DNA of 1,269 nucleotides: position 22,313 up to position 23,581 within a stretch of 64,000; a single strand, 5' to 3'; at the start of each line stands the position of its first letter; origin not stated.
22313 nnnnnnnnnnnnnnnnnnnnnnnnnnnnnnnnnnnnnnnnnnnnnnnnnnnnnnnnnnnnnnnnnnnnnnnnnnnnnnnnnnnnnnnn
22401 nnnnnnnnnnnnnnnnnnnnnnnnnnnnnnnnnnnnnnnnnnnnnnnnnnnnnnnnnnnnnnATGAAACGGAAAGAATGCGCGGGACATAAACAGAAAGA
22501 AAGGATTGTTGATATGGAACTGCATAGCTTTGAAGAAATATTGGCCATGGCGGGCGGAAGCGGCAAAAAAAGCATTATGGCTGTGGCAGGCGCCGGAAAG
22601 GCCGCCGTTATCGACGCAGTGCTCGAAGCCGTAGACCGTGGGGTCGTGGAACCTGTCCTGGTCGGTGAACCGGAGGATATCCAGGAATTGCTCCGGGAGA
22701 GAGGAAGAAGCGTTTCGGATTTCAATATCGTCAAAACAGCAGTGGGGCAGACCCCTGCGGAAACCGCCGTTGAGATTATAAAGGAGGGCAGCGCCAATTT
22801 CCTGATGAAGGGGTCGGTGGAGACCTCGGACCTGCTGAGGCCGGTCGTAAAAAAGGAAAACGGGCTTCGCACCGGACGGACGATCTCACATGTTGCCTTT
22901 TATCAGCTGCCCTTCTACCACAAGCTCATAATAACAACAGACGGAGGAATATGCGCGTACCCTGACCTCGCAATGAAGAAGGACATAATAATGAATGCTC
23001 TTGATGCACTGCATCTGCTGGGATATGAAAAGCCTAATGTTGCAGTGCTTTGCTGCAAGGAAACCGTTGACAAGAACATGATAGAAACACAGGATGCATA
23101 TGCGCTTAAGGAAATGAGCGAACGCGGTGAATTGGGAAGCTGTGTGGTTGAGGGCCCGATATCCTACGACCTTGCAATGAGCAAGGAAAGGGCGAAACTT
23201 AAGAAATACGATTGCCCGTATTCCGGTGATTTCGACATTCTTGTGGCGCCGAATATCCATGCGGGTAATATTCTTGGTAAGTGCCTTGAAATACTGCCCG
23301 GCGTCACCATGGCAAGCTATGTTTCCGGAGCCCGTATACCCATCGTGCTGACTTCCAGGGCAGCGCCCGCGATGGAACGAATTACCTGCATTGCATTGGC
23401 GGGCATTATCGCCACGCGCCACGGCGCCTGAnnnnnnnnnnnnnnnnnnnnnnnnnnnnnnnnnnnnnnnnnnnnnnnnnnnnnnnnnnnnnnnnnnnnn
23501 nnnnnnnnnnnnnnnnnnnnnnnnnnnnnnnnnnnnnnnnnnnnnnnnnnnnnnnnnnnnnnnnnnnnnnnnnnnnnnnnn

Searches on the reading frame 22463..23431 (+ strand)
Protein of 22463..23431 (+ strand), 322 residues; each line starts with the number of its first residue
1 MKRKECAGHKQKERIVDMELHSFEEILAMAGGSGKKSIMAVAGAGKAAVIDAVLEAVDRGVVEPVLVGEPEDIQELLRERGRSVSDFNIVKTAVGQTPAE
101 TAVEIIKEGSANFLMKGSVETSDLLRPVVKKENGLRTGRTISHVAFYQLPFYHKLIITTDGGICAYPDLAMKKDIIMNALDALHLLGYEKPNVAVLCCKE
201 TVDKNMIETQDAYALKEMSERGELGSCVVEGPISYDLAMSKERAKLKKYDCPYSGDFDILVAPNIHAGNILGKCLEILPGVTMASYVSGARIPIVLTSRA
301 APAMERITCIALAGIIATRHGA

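Call 3: search_protein_families(library=pfam, proteins=[window:22463-23431:+])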
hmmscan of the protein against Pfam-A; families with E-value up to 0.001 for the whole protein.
window:22463-23431:+ (322 aa): 1 family
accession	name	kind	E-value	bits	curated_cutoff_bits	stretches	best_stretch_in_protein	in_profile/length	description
PF01515.24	PTA_PTB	-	1.2e-35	123.8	24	1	73-313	80-318/319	Phosphate acetyl/butaryl transferase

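Call 16: search_protein_families(library=ncbifam, proteins=[window:22463-23431:+], max_evalue=0.00001)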
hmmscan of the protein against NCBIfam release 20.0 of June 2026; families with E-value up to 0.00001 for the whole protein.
window:22463-23431:+ (322 aa): 9 families
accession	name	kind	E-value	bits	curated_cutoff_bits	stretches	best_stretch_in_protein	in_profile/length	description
NF004472.0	PRK05805.1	subfamily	8.3e-83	277.9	399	1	21-318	3-299/302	phosphate butyryltransferase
NF006045.0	PRK08190.1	subfamily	4.8e-80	269.7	282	1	19-319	160-459/467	bifunctional enoyl-CoA hydratase/phosphate acetyltransferase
TIGR02706.1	P_butyryltrans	equivalog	1.3e-78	264.2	410.5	1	23-316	1-293/294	phosphate butyryltransferase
NF008852.0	PRK11890.1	subfamily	1.9e-77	260.4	413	1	21-319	8-305/315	phosphate acetyltransferase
NF005837.0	PRK07742.1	equivalog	7.3e-70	235.6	409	1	25-315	5-295/299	phosphate butyryltransferase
TIGR02709.1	branched_ptb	equivalog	2.4e-29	102.8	475.15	1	97-303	55-258/271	branched-chain phosphotransacylase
NF007233.1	PRK09653.1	subfamily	1.4e-13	51.1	310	1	101-276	105-277/319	phosphotransacetylase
TIGR00651.1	pta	equivalog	3.5e-11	43.1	311.2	1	102-303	93-293/304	phosphate acetyltransferase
NF004167.0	PRK05632.1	equivalog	8.2e-07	28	418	0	227-315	612-701/708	phosphate acetyltransferase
